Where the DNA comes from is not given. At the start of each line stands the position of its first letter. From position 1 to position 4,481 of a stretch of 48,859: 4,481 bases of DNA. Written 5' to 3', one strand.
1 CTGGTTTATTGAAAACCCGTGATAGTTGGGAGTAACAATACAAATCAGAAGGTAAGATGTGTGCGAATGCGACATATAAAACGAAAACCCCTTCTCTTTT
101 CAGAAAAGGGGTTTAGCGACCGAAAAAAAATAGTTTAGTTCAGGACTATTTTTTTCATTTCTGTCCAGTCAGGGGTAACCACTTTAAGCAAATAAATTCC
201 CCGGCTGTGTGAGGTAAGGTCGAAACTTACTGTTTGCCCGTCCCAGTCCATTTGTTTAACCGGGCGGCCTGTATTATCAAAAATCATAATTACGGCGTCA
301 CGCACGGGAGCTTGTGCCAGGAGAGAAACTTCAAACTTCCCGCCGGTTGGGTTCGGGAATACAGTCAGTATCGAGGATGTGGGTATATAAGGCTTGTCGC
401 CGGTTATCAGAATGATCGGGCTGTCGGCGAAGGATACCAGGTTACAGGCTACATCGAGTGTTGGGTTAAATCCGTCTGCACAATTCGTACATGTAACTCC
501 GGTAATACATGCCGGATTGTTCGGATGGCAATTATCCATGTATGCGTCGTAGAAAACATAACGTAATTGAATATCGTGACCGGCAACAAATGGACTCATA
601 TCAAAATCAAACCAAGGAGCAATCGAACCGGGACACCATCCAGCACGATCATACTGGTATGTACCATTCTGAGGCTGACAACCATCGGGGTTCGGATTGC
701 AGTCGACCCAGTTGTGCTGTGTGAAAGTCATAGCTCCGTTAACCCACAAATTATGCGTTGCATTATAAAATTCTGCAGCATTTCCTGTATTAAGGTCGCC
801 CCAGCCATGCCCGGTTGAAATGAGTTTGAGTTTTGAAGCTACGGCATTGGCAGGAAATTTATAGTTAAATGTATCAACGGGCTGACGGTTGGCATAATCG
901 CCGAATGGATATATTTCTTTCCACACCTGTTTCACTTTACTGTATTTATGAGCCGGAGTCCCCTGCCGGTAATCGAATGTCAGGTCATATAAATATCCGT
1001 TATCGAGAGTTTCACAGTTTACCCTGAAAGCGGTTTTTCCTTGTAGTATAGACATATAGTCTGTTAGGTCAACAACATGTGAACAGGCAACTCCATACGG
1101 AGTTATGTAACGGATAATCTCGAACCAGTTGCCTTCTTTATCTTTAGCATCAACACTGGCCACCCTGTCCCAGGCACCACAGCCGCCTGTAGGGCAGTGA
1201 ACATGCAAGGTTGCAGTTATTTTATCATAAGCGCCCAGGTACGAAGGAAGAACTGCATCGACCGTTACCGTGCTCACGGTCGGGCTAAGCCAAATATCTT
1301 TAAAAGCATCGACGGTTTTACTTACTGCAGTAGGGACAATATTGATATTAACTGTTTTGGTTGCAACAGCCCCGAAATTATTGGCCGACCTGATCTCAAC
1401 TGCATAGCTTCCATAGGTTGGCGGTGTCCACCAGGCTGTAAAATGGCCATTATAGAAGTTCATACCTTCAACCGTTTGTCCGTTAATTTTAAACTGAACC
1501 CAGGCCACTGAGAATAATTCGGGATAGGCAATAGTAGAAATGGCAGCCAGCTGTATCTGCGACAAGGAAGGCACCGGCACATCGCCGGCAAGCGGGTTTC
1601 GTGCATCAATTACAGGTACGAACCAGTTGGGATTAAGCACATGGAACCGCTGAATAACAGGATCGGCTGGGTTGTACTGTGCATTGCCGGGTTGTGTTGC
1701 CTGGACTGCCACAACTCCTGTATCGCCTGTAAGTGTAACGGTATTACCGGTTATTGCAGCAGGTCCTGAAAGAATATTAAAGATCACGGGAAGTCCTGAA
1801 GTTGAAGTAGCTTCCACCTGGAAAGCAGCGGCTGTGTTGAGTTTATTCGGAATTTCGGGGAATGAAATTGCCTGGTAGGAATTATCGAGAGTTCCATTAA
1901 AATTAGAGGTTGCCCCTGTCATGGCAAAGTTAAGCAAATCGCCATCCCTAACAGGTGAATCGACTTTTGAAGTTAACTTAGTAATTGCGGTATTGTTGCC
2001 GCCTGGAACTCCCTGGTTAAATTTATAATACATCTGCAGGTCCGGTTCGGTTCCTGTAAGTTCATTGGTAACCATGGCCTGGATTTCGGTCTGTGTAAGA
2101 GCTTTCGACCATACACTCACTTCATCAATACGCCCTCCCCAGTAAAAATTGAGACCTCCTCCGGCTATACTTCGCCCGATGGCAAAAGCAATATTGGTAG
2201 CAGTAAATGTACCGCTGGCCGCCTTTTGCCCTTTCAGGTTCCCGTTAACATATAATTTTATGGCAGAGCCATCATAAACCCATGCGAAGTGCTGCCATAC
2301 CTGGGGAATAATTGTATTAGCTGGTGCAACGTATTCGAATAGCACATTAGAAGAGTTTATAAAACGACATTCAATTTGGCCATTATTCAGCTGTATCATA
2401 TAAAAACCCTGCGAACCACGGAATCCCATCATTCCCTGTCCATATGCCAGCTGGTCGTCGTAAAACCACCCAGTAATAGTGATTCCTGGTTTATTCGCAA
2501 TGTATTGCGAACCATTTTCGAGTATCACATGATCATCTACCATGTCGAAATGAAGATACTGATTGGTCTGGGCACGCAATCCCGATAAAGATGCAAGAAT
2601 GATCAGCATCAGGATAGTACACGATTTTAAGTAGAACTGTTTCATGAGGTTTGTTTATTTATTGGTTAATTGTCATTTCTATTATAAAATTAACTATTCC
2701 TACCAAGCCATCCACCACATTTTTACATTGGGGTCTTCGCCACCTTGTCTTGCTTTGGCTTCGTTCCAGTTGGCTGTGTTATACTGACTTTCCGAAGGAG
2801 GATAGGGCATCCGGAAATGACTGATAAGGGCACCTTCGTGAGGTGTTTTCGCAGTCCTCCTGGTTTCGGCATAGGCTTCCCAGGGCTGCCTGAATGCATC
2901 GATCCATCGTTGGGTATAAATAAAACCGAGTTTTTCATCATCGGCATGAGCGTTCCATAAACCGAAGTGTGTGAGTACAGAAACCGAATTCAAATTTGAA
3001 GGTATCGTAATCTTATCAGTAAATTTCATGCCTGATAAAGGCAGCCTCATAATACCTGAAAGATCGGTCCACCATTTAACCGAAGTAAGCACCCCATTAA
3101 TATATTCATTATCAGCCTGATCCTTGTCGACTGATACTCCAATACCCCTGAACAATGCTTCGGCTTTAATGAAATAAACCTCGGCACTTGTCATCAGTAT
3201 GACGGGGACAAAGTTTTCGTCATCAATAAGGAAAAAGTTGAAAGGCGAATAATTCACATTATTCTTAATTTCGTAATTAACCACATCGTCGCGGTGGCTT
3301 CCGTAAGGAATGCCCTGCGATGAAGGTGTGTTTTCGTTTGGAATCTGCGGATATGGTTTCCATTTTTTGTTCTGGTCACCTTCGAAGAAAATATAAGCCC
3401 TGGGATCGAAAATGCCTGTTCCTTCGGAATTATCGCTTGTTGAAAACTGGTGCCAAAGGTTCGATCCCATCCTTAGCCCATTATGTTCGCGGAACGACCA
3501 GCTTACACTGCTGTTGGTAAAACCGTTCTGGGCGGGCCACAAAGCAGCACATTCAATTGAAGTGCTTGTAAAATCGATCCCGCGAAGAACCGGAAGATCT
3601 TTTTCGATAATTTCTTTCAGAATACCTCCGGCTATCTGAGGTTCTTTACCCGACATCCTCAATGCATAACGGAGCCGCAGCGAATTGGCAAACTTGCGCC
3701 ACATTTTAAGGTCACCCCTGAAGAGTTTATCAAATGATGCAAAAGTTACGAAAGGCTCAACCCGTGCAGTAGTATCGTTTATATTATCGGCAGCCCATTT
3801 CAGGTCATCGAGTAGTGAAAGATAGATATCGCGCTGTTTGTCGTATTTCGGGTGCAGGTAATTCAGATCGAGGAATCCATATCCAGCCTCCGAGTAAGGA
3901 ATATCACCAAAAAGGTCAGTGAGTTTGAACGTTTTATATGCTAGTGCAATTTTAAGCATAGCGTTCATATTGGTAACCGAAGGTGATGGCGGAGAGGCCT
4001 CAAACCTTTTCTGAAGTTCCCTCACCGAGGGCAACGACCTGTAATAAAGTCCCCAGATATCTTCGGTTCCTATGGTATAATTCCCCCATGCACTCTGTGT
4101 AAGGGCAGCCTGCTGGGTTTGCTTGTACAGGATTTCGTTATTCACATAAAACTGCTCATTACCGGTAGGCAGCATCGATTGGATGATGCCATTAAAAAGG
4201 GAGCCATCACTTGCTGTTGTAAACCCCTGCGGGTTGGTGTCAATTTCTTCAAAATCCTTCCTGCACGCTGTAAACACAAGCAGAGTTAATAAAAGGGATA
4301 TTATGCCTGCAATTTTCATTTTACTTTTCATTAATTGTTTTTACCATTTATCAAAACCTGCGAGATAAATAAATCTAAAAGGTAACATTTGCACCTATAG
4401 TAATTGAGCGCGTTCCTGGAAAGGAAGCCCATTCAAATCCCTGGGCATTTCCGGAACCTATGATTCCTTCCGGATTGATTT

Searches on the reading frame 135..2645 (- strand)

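Call 99: search_protein_families(library=pfam, proteins=[window:135-2645:-], max_evalue=0.00001)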
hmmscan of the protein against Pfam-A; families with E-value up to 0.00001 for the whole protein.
window:135-2645:- (836 aa): 3 families
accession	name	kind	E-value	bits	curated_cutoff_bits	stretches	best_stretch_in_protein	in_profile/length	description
PF13385.13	Laminin_G_3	-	2.5e-24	86.6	27.6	1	37-189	4-151/151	Concanavalin A-like lectin/glucanases superfamily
PF09113.15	N-glycanase_C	-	5.4e-12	46.1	25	1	587-683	8-106/140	Peptide-N-glycosidase F, C terminal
PF18962.6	Por_Secre_tail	-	1.3e-09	38.7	27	1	762-834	1-74/75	Secretion system C-terminal sorting domain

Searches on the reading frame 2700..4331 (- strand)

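Call 99: search_protein_families(library=pfam, proteins=[window:2700-4331:-], max_evalue=0.00001)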
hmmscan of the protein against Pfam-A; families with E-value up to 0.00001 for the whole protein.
window:2700-4331:- (543 aa): 2 families
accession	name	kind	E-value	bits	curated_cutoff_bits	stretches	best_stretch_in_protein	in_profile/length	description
PF12771.13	SusD-like_2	-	1.8e-50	172.5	27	1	36-493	3-390/415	Starch-binding associating with outer membrane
PF12741.13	SusD-like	-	3.7e-46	158.6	27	1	98-540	89-494/495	Susd and RagB outer membrane lipoprotein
